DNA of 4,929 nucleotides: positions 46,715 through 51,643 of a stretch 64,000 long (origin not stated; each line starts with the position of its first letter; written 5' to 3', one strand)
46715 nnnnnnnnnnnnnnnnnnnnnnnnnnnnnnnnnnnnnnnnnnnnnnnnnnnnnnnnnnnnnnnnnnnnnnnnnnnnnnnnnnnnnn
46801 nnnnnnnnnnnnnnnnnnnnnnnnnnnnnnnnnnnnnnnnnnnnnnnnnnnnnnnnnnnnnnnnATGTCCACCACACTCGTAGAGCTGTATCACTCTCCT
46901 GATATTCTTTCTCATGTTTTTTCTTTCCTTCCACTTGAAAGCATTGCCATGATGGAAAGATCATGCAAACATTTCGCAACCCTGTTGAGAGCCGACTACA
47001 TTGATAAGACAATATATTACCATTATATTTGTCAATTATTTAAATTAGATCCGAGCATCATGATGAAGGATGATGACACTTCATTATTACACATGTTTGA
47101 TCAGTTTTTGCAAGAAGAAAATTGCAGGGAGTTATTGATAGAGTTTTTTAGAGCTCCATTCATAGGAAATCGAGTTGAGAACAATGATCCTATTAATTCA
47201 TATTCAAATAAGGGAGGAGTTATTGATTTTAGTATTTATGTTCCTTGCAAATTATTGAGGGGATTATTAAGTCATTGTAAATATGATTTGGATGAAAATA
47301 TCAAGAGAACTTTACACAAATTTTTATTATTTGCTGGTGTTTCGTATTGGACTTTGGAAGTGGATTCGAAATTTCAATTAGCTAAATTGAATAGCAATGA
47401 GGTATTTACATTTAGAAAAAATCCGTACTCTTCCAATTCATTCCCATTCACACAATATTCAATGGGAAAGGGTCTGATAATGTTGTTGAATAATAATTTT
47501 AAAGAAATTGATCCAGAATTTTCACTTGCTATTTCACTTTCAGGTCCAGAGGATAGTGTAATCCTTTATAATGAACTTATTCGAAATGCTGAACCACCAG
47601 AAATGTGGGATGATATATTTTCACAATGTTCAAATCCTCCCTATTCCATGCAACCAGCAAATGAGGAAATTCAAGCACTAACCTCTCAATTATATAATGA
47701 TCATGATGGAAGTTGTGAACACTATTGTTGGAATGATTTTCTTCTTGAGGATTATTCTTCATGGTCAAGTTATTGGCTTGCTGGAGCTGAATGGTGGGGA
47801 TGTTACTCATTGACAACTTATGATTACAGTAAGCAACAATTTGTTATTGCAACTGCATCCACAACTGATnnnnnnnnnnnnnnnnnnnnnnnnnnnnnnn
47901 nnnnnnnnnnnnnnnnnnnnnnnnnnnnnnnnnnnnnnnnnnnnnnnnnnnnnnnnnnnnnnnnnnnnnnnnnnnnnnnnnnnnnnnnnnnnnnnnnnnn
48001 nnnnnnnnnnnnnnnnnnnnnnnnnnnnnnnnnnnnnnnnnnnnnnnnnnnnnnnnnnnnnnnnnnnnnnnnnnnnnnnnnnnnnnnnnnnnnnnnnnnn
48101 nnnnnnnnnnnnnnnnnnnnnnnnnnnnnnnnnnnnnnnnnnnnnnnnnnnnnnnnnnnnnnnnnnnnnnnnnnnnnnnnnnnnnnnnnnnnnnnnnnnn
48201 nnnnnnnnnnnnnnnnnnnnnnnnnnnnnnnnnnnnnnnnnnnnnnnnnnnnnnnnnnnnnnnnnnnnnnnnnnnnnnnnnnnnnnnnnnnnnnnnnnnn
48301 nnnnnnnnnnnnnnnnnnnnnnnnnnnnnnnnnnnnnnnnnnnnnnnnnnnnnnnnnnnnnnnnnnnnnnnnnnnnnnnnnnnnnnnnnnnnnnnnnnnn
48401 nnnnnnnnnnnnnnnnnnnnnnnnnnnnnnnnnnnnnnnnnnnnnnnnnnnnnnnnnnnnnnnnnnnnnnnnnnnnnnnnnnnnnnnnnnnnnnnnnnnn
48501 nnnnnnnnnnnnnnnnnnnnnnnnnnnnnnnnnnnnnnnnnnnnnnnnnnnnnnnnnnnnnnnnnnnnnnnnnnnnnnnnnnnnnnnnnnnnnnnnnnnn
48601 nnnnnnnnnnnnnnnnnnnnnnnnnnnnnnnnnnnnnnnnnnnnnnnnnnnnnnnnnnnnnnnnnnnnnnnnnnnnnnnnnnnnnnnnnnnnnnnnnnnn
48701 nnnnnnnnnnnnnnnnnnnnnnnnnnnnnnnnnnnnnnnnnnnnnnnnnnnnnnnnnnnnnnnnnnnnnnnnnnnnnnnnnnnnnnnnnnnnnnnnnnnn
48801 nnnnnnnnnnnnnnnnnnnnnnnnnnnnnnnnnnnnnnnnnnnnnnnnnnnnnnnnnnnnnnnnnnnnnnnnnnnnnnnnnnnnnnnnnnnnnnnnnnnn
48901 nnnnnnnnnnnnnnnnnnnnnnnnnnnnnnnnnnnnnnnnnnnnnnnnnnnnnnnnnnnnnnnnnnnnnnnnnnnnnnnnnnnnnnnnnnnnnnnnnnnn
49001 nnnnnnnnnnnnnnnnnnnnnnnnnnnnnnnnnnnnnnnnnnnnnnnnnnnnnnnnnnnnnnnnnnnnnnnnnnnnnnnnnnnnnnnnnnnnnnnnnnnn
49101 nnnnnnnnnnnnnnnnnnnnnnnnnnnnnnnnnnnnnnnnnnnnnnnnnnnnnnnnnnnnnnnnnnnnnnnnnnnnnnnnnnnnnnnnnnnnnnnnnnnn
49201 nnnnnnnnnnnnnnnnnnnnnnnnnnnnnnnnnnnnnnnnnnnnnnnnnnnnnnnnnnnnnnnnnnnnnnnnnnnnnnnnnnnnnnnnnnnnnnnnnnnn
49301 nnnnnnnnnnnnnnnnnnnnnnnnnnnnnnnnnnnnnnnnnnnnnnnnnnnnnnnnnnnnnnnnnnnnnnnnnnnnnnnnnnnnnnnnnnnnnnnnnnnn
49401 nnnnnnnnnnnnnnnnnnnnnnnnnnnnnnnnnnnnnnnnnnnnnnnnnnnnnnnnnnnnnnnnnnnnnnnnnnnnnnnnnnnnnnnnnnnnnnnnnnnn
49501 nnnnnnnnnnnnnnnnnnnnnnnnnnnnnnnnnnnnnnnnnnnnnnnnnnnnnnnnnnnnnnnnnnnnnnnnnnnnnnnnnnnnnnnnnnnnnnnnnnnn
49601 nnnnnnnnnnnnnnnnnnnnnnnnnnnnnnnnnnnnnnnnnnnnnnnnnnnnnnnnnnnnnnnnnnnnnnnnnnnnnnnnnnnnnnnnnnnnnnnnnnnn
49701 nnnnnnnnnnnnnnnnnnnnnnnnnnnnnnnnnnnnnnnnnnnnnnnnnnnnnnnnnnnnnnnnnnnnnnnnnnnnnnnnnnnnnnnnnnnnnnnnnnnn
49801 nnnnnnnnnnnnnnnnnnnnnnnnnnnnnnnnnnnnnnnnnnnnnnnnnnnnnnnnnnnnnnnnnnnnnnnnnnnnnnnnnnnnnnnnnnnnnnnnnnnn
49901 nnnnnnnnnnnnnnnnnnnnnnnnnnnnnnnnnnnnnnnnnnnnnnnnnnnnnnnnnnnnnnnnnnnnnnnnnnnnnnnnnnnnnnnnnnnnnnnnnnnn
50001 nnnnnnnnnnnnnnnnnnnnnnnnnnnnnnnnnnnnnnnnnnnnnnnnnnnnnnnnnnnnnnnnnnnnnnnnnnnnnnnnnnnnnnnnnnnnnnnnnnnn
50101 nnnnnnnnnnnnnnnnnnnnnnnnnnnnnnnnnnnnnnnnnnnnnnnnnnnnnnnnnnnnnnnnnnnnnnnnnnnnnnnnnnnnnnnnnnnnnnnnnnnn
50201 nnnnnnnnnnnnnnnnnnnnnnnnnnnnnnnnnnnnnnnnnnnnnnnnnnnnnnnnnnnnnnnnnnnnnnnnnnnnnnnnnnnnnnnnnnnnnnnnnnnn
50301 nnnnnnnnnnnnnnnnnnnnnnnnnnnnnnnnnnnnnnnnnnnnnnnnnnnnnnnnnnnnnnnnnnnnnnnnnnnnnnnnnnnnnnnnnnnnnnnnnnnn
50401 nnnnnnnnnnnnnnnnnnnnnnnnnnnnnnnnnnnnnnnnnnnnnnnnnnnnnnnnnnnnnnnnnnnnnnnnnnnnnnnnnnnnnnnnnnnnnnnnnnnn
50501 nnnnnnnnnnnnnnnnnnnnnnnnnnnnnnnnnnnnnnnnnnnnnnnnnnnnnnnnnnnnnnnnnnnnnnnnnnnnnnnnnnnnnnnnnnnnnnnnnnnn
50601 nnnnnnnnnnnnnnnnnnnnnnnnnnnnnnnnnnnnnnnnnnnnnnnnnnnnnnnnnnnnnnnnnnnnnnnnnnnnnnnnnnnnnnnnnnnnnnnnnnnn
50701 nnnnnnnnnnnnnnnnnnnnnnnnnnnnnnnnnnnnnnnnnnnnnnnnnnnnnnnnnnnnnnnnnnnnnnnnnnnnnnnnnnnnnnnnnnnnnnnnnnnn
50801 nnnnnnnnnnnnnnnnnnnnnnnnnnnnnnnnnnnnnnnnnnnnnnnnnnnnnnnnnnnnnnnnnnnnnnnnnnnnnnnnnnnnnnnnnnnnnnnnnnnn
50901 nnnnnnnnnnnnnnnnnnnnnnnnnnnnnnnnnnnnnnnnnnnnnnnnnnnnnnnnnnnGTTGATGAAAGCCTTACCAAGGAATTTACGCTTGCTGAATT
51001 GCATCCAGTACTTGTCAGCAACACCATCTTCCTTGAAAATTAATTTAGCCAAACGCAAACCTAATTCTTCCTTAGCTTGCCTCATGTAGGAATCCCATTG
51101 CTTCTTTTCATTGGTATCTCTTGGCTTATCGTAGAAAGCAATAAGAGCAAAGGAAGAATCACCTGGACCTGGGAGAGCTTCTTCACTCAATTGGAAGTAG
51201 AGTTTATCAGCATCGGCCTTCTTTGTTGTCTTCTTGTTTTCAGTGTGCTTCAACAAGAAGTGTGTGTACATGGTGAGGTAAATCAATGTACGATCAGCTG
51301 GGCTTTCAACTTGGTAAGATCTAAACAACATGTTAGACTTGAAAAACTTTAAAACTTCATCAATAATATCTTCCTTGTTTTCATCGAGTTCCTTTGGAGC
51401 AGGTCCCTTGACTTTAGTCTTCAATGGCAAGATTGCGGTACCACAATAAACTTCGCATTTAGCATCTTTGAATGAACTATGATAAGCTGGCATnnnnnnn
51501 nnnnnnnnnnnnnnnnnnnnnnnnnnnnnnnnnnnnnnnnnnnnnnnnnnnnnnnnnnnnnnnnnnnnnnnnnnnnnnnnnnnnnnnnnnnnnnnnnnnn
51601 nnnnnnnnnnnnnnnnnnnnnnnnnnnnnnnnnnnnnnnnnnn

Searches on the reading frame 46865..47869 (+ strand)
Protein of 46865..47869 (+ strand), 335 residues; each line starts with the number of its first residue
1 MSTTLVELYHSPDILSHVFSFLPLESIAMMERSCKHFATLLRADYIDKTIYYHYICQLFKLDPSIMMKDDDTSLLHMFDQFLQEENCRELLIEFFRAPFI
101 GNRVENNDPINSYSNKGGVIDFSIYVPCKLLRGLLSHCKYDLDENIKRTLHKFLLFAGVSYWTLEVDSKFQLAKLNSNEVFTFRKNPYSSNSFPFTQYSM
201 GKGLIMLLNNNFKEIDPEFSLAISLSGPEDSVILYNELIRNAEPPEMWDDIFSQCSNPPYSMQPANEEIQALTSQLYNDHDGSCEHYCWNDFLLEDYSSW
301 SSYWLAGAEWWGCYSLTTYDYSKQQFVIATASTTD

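Call 34: search_protein_families(library=pfam, proteins=[window:46865-47869:+], max_evalue=0.01)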
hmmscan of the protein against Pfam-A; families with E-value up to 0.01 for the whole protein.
window:46865-47869:+ (335 aa): 2 families
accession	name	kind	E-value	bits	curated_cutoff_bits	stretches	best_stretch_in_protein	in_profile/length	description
PF12937.12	F-box-like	-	0.00018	21.6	24.3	1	12-51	6-45/47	F-box-like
PF00646.38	F-box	-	0.0033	17.7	20.5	0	12-45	6-39/43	F-box domain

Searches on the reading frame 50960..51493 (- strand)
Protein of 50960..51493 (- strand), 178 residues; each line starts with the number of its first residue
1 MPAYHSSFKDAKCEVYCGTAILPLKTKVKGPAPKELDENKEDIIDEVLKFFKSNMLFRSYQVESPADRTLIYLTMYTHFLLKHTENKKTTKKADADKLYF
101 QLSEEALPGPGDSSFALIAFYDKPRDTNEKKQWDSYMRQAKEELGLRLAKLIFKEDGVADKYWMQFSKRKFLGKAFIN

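Call 15: list_cluster_members(proteins=[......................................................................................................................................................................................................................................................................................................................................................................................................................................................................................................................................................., window:50960-51493:-, window:60257-61396:+])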
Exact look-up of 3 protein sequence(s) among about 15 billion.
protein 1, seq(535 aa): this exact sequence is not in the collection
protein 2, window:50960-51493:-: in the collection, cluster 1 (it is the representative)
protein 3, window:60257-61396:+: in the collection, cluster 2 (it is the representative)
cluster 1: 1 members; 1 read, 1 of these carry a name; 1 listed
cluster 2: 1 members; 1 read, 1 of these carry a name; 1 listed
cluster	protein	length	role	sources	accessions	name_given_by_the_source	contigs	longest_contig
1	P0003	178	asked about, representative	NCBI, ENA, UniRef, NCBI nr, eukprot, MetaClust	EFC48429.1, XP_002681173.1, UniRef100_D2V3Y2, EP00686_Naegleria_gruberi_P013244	P21-ARC [Naegleria gruberi] | Actin-related protein 2/3 complex subunit 3 n=1 Tax=Naegleria gruberi TaxID=5762 ... | XP_002681173.1 P21-ARC [Naegleria gruberi]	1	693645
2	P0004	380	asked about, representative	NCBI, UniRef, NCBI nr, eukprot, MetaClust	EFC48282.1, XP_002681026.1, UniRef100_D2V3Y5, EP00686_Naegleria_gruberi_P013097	hypothetical protein NAEGRDRAFT_46504 [Naegleria gruberi] | Actin n=1 Tax=Naegleria gruberi TaxID=5762 RepID=D2V3Y5_NAEGR | uncharacterized protein NAEGRDRAFT_46504 [Naegleria gruberi]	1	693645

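Call 16: find_encoding_contigs(protein=P0003, flank=10000, max_places=2)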
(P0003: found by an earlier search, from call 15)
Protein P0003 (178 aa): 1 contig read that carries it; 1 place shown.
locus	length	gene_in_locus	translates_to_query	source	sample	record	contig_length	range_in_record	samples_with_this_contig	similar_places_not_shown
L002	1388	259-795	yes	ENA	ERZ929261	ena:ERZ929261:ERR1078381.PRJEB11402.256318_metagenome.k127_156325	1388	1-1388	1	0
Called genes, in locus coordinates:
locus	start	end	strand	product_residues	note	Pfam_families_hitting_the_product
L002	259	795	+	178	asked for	PF04062:P21-Arc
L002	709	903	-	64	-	-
